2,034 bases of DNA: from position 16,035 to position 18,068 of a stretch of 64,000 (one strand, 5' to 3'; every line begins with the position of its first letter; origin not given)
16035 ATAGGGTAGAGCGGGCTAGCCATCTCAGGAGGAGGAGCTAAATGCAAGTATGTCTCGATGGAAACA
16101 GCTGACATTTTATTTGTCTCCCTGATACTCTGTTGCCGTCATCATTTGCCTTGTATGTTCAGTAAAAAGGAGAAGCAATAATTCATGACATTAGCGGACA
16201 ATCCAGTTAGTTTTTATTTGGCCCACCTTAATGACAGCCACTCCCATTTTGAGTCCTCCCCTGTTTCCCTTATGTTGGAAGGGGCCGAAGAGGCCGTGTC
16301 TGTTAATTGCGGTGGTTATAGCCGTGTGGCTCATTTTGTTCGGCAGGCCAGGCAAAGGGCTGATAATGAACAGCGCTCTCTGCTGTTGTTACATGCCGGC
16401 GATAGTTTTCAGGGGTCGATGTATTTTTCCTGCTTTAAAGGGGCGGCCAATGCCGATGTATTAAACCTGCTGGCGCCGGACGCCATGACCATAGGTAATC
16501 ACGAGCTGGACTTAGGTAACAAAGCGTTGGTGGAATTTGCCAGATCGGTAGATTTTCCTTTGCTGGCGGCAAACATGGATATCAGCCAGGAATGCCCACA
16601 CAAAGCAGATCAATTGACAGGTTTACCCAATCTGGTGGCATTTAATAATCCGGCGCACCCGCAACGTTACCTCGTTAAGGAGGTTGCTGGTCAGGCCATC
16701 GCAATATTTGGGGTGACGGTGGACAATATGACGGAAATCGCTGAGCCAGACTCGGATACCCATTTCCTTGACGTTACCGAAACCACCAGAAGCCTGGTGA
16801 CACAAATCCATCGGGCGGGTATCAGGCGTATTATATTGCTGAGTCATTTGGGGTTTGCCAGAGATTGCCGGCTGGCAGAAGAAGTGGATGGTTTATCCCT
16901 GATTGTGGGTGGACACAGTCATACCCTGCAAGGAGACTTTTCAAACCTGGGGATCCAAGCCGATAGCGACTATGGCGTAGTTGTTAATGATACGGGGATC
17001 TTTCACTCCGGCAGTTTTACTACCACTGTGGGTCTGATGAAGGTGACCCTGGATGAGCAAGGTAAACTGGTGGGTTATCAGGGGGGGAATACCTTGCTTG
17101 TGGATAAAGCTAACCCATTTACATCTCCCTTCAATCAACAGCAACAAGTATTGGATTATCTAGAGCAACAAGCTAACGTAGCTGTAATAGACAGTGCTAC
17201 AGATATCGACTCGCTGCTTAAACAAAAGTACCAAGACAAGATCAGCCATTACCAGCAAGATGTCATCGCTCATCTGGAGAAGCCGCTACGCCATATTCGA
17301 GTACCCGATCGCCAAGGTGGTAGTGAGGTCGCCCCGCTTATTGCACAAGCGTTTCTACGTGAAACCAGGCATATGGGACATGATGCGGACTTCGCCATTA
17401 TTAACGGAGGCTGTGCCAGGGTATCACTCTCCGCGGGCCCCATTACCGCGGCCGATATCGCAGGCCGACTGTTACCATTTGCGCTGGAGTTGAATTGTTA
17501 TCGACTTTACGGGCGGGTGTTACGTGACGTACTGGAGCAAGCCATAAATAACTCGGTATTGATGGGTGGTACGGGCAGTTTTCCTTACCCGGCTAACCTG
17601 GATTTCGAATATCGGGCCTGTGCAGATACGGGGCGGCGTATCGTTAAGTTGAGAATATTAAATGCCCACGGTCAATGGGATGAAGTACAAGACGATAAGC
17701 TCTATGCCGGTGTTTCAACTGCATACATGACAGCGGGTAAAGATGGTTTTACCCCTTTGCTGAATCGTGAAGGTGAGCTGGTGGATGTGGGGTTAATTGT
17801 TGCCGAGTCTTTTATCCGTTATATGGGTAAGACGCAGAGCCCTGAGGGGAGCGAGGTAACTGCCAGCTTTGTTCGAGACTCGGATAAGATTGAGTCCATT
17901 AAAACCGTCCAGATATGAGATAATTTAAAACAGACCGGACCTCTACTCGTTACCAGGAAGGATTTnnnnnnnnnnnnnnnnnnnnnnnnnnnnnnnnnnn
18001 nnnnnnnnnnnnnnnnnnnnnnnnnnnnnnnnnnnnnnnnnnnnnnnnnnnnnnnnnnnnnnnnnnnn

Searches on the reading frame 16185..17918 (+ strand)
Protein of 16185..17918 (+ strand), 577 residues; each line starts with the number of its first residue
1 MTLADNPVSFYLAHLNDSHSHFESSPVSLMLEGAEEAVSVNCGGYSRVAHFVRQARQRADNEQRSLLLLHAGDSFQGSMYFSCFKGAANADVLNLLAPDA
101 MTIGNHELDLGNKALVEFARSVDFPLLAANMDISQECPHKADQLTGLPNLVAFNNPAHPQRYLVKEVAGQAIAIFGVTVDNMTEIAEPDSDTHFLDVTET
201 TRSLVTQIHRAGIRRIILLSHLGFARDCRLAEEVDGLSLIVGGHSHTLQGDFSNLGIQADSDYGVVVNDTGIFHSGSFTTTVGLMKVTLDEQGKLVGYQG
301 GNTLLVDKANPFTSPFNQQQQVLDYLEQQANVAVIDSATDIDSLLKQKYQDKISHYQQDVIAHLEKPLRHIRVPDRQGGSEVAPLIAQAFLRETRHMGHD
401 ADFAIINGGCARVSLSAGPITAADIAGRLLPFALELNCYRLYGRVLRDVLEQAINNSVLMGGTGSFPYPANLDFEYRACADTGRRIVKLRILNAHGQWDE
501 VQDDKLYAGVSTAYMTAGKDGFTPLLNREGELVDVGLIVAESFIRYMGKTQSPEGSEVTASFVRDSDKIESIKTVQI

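Call 19: search_protein_families(library=ncbifam, proteins=[window:16185-17918:+], max_evalue=1e-10)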
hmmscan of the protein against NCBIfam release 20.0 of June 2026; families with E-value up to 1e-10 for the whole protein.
window:16185-17918:+ (577 aa): 9 families
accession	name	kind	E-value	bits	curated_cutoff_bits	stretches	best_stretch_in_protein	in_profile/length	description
TIGR01530.1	nadN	equivalog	1.9e-70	238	436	1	13-549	4-548/550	NAD nucleotidase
NF006937.0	PRK09419.1-4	equivalog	2.3e-48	164.4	2554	1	61-549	675-1140/1411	multifunctional 2',3'-cyclic-nucleotide 2'-phosphodiesterase/3'-nucleotidase/5'-nucleotidase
NF006935.0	PRK09419.1-2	equivalog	1e-44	152.6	2801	1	44-543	683-1155/1445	multifunctional 2',3'-cyclic-nucleotide 2'-phosphodiesterase/3'-nucleotidase/5'-nucleotidase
NF007109.1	PRK09558.1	equivalog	6.3e-28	97.8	600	1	49-552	62-540/550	bifunctional UDP-sugar hydrolase/5'-nucleotidase UshA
NF006934.0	PRK09419.1-1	subfamily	2.4e-24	85.1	1646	1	49-548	653-1088/1174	multifunctional 2',3'-cyclic-nucleotide 2'-phosphodiesterase/3'-nucleotidase/5'-nucleotidase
TIGR04486.1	thiosulf_SoxB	equivalog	1.6e-23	82.8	550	1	42-295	114-335/556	thiosulfohydrolase SoxB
NF040549.1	Nt5e_LPXTG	exception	5.3e-20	71.2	1050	1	44-133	119-203/731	cell surface ecto-5'-nucleotidase Nt5e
NF006936.0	PRK09419.1-3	equivalog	2.3e-13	48.7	2542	0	54-223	739-905/1212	multifunctional 2',3'-cyclic-nucleotide 2'-phosphodiesterase/3'-nucleotidase/5'-nucleotidase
NF041198.1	UshA_like_PCGU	equivalog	4.9e-13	48.5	275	1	43-247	47-237/519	UshA-like (seleno)protein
